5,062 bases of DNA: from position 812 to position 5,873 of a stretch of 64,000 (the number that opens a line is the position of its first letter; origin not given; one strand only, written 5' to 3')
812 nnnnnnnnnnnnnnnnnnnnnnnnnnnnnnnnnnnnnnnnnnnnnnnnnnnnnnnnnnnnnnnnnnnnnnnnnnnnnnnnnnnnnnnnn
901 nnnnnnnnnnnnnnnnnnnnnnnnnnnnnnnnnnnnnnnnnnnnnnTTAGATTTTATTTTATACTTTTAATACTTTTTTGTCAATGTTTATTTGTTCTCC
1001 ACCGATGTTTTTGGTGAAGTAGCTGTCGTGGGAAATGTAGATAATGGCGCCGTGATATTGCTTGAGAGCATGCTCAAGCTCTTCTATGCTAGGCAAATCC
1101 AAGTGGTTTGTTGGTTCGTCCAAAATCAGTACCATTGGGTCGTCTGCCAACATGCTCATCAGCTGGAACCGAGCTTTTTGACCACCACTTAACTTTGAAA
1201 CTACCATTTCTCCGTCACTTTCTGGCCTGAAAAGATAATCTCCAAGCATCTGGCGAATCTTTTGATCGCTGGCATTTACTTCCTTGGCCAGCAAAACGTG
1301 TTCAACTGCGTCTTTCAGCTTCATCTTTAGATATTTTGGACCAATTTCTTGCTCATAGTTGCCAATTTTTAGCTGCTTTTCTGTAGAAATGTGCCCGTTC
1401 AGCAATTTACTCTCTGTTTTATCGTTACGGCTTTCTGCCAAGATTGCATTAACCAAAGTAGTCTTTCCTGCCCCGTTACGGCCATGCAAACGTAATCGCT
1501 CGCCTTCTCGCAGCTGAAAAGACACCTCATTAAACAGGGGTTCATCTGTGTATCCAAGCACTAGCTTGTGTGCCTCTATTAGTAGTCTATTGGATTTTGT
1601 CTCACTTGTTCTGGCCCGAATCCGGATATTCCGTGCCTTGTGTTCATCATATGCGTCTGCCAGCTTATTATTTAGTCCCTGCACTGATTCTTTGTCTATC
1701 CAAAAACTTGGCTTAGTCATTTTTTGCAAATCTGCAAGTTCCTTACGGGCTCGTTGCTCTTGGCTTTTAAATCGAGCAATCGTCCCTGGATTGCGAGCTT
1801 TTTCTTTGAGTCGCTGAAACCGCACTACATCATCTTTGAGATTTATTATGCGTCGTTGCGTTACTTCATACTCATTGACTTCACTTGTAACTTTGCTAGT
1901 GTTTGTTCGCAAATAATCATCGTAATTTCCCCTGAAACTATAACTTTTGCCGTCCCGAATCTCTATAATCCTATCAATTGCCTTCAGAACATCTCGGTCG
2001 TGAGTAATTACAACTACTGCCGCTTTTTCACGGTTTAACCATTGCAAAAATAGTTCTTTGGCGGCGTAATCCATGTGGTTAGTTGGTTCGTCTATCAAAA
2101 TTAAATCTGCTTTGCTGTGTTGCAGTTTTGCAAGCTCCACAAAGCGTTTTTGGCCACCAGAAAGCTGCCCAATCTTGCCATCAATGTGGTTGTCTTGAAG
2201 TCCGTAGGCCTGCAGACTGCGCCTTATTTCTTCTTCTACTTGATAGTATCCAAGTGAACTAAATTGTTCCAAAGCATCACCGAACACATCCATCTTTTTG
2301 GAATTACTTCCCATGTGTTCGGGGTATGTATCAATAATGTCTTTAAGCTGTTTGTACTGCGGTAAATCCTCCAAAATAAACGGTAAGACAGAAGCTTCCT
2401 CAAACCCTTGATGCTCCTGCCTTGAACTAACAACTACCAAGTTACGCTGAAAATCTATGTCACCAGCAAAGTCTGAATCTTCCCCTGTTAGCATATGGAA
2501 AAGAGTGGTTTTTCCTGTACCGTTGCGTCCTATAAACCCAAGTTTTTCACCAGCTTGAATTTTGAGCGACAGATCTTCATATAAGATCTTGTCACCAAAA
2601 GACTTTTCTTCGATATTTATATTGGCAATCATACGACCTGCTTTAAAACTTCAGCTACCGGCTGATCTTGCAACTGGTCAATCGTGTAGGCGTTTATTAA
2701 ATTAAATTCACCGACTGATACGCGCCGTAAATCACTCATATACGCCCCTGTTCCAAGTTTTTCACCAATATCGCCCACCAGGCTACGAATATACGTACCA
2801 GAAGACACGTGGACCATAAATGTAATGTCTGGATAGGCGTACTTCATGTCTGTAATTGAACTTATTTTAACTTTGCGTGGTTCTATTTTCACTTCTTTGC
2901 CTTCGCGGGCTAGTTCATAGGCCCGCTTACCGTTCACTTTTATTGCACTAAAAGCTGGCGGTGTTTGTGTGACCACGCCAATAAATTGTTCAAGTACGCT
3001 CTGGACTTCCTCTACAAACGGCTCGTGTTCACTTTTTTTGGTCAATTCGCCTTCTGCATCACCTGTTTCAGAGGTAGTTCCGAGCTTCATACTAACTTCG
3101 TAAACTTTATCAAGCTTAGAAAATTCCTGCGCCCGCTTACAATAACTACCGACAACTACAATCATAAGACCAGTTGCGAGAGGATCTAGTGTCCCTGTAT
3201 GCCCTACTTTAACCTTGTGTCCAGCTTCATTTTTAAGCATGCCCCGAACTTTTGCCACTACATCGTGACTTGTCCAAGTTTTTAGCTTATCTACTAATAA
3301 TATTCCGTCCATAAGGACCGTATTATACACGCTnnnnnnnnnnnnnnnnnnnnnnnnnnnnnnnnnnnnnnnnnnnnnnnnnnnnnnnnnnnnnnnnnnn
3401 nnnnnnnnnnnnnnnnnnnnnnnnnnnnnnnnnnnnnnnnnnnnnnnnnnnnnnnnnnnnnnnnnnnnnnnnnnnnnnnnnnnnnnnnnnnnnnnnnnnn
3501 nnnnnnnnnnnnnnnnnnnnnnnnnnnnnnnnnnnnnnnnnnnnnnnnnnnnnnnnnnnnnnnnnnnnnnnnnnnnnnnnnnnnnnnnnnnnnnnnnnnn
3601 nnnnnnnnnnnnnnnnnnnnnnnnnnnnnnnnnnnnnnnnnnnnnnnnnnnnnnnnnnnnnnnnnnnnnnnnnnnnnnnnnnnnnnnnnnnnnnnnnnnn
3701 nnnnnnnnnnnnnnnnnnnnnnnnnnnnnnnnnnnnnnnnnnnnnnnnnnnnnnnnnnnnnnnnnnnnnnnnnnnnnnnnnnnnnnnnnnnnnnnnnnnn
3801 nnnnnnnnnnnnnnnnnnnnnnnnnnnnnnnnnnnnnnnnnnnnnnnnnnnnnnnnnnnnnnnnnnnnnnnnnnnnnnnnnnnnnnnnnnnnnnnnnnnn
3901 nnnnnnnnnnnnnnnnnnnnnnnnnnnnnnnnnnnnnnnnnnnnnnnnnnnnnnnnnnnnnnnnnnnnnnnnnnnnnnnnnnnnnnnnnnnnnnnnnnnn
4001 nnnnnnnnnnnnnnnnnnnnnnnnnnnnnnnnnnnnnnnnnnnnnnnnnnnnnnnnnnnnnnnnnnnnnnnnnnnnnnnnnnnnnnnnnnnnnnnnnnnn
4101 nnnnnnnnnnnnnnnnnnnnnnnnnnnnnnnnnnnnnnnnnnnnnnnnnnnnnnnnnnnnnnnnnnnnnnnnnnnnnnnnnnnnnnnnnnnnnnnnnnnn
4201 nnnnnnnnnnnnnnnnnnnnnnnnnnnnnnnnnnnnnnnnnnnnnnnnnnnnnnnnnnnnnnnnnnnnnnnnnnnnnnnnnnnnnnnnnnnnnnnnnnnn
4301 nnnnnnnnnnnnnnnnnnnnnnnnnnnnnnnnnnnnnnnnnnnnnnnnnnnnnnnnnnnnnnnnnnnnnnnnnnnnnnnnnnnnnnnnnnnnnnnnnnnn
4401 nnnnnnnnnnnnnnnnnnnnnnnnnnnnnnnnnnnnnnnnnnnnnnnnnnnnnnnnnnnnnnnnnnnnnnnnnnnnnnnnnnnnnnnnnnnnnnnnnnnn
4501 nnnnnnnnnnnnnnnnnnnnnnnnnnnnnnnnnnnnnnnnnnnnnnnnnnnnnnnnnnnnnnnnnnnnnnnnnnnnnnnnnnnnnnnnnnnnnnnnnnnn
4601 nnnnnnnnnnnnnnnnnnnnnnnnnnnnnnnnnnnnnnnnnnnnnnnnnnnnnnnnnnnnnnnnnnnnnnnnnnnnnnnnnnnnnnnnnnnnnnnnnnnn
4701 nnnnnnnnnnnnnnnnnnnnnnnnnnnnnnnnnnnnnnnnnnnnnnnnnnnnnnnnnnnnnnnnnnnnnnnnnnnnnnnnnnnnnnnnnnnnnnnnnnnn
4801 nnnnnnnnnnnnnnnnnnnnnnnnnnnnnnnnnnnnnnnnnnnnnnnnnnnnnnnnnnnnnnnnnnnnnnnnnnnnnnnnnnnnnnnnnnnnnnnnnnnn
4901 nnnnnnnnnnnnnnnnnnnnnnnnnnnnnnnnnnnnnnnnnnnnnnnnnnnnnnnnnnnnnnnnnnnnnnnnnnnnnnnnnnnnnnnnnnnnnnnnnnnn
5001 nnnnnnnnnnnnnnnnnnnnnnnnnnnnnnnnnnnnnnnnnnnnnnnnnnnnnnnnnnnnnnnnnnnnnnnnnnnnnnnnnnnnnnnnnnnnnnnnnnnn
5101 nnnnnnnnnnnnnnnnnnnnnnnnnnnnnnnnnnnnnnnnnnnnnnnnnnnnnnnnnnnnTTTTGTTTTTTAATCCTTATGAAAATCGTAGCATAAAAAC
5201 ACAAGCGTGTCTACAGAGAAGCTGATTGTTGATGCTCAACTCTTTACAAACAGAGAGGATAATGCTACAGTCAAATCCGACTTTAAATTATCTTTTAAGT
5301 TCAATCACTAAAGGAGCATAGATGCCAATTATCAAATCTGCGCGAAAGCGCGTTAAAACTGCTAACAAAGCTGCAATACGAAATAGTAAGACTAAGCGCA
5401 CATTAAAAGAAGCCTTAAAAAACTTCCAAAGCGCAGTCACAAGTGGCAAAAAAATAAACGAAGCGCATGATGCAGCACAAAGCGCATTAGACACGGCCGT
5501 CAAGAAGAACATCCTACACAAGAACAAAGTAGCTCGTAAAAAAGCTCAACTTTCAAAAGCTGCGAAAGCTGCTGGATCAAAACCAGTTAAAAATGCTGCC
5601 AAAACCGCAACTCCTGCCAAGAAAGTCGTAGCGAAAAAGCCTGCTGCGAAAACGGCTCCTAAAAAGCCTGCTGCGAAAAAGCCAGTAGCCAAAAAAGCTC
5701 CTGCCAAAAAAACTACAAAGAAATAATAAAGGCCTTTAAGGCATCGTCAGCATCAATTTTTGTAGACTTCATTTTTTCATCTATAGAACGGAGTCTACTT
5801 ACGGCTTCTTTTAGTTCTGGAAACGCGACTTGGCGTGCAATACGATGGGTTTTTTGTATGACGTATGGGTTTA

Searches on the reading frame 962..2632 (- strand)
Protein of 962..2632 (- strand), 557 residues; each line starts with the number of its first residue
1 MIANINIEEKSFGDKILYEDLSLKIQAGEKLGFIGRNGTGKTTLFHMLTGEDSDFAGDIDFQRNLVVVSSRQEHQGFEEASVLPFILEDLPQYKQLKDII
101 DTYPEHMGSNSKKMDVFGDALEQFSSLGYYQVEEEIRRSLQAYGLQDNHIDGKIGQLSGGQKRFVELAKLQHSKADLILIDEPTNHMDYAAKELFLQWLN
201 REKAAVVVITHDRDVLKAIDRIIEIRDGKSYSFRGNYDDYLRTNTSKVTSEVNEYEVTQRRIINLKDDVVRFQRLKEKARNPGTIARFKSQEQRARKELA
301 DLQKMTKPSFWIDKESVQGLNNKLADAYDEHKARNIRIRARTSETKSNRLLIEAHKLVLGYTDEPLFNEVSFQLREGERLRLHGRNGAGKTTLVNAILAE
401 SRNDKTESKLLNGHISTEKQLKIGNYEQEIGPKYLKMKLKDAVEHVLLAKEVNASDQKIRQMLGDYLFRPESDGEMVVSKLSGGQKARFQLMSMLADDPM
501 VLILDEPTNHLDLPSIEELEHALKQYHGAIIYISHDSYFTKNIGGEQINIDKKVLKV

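Call 84: search_protein_families(library=pfam, proteins=[window:962-2632:-], max_evalue=0.00001)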
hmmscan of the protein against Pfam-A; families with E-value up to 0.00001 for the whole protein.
window:962-2632:- (557 aa): 7 families
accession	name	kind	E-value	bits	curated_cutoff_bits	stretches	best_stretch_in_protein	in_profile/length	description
PF00005.33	ABC_tran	-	1.3e-45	155.9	25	2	19-185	2-137/137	ABC transporter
PF13304.12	AAA_21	-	1.1e-18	68.8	27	1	155-212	236-299/304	AAA domain, putative AbiEii toxin, Type IV TA system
PF02463.25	SMC_N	-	5.5e-12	46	40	1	33-227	29-213/220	RecF/RecN/SMC N terminal domain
PF12848.13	ABC_tran_Xtn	-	8.4e-08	32.6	25.9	1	223-308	1-76/85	ABC transporter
PF13555.12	AAA_29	-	2e-06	27.9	27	0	367-398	12-43/61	P-loop containing region of AAA domain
PF01926.29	MMR_HSR1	-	5.1e-06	27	21.9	0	31-54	2-25/113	50S ribosome-binding GTPase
PF00931.28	NB-ARC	-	7.7e-06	25.8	23.5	0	30-94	20-78/248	NB-ARC domain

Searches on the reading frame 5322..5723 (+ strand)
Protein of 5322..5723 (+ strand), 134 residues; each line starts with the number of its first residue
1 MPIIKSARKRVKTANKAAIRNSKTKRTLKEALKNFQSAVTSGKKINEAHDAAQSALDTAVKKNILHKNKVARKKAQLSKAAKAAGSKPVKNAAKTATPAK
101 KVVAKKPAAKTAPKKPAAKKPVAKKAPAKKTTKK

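Call 84: search_protein_families(library=pfam, proteins=[window:5322-5723:+], max_evalue=0.00001)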
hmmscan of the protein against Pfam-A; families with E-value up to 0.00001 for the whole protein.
window:5322-5723:+ (134 aa): 1 family
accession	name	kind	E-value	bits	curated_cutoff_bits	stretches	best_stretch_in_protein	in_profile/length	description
PF01649.23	Ribosomal_S20p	-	8.4e-17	62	29.5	1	4-81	3-82/83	Ribosomal protein S20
